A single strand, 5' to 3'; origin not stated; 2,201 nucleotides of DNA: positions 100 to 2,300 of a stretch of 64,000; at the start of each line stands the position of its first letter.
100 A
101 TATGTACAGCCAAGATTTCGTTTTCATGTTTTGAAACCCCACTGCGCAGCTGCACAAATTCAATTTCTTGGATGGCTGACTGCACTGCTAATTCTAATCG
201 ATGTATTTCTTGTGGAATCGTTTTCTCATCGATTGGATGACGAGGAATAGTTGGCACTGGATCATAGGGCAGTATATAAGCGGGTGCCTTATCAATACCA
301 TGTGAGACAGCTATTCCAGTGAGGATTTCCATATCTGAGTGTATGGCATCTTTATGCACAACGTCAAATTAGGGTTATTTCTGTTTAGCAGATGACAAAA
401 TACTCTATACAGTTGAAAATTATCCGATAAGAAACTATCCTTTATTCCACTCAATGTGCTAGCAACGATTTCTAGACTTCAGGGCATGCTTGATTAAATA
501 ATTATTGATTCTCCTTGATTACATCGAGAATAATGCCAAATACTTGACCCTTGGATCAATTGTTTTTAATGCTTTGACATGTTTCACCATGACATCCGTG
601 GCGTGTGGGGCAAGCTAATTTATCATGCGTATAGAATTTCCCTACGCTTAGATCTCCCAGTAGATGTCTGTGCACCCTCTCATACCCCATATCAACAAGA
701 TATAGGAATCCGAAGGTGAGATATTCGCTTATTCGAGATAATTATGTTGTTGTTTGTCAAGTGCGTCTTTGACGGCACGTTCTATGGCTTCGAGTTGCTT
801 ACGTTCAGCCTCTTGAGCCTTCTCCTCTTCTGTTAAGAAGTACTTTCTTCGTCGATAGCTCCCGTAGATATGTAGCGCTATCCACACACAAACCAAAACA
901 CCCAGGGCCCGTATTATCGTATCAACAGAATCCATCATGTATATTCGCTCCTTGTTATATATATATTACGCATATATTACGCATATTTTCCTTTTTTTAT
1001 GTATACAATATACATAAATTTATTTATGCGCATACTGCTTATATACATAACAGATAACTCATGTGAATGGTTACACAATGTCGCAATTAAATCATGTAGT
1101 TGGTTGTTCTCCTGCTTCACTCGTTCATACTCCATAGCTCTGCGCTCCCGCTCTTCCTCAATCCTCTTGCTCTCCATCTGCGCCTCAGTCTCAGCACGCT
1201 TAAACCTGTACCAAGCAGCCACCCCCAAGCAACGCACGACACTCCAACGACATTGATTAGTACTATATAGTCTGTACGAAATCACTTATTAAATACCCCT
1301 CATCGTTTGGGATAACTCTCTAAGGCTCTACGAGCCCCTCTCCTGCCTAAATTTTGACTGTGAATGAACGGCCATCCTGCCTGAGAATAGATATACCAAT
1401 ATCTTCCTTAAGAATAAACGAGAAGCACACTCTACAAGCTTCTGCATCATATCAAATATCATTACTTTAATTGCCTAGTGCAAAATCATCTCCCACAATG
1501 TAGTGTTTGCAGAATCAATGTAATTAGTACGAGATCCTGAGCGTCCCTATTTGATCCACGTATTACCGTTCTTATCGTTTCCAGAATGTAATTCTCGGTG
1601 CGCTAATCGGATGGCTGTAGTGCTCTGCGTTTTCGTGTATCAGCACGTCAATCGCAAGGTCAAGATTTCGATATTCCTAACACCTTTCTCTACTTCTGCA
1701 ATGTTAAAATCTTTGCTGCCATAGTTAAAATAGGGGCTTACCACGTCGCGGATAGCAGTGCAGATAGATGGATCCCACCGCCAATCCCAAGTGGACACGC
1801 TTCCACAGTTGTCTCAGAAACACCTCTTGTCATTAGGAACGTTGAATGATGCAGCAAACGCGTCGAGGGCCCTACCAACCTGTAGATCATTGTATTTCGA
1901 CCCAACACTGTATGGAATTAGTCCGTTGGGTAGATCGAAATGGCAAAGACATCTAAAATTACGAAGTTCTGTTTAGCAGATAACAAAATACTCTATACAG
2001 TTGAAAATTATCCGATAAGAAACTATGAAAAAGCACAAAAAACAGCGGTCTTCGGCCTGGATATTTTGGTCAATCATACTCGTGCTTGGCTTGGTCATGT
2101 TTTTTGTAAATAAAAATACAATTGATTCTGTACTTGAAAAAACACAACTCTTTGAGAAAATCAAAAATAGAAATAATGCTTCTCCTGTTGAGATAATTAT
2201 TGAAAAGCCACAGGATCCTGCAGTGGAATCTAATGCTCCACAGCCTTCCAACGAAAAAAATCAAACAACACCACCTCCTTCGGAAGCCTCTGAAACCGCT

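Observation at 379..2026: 60-bp near-perfect direct repeat bracketing about 1.5 kb of low-coding DNA immediately upstream of the GerM-like gene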

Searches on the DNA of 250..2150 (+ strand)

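Call 16: search_dna_similar(query=window:439-1966:+, collection=phages, mode=distant, max_evalue=0.01)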
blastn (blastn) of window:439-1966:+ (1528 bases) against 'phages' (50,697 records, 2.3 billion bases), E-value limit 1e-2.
No match.

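Call 17: search_dna_similar(query=window:439-1966:+, collection=plasmids, mode=distant, max_evalue=0.01)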
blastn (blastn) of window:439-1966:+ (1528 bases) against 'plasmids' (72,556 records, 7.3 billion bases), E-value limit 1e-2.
No match.

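Call 25: search_rna_families(source=window, start=250, end=2150, threshold=evalue, max_evalue=1)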
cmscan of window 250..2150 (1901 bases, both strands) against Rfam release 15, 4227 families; matches with E-value up to 1: 2.
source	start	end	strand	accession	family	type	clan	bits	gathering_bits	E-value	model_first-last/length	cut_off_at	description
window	996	1052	-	RF04217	mir-297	Gene; miRNA;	-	25.9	90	0.094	1-71/71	no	mir-297 microRNA precursor family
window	990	1056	-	RF00801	mir-280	Gene; miRNA;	-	21.3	70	0.99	1-83/83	no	mir-280 microRNA precursor family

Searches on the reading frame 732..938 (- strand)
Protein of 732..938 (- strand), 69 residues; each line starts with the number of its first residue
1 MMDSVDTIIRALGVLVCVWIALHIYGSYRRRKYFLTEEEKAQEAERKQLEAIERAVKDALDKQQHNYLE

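Call 8: search_protein_families(library=pfam, max_evalue=1, proteins=[window:732-938:-])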
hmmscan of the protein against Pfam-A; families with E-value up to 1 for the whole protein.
seq(69 aa): 2 families
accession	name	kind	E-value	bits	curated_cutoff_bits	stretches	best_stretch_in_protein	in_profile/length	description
PF05961.16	Chordopox_A13L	-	0.0017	19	24.1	1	13-64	7-58/69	Chordopoxvirus A13L protein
PF01788.22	PsbJ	-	0.19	12.1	30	1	12-28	16-32/39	PsbJ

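Call 9: search_protein_families(library=phrogs, max_evalue=1, proteins=[window:732-938:-])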
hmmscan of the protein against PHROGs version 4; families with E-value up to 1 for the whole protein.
seq(69 aa): 7 families
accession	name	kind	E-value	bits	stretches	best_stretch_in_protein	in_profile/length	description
phrog_5151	-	lysis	0.017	16.5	1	8-63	6-62/111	Rz-like spanin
phrog_1026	-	lysis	0.038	15.3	1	2-65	4-64/85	Rz-like spanin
phrog_36078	-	unknown function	0.041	15.1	1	12-40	10-38/73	-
phrog_30229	-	unknown function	0.095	13.9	1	10-52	18-60/135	-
phrog_736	-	unknown function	0.1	13.7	1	1-66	2-69/112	-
phrog_13188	-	unknown function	0.23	12.5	1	15-66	33-81/90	-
phrog_10669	-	unknown function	0.41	11.4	1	9-62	3-57/200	-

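Call 24: find_homologous_proteins(query=window:732-938:-, max_evalue=10)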
Query seq(69 aa) (69 aa): 1 proteins with E <= 10 among 2 candidates.
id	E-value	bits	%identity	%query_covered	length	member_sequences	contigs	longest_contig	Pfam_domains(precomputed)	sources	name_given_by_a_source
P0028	1.2e-37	143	100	100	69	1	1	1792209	-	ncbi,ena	-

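Call 34: find_encoding_contigs(protein=P0028, flank=10000, max_places=6)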
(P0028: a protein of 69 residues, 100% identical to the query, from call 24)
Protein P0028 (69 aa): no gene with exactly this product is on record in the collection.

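Call 60: find_related_loci(query=window:732-938:-, collection=viral_contigs, flank=4000)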
Query seq(69 aa) (69 aa) in viral_contigs; peptide patterns used: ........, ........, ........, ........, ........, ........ (x = any residue, [..] = any of these).
36 stretches matched a pattern, but none encodes a relative of the query by tblastn (E <= 1e-3).

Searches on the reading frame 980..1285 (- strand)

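Call 8: search_protein_families(library=pfam, max_evalue=1, proteins=[window:980-1285:-])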
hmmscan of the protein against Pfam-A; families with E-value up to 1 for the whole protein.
seq(102 aa): 2 families
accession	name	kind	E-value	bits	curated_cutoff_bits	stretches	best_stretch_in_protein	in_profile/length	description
PF07323.17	DUF1465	-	0.0063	16.8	25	1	18-77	57-118/153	Protein of unknown function (DUF1465)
PF15991.10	G_path_suppress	-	0.58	10.7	34.3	1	29-77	25-77/288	G-protein pathway suppressor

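Call 9: search_protein_families(library=phrogs, max_evalue=1, proteins=[window:980-1285:-])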
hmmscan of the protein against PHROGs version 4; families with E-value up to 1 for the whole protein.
seq(102 aa): 7 families
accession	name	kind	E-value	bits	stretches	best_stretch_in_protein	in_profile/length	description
phrog_3899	-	unknown function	0.0042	18.3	1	15-75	19-78/107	-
phrog_3671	-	unknown function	0.02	16.1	1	24-78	25-77/87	-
phrog_26208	-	unknown function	0.041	15.1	1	3-41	53-90/93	-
phrog_4866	-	head and packaging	0.065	14.1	1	29-73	90-134/245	head scaffolding protein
phrog_1281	-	unknown function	0.13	12.9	1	57-97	4-44/195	-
phrog_11382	-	unknown function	0.14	13.6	1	38-80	55-96/117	-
phrog_17194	-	unknown function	0.26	12.6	1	19-70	37-88/123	-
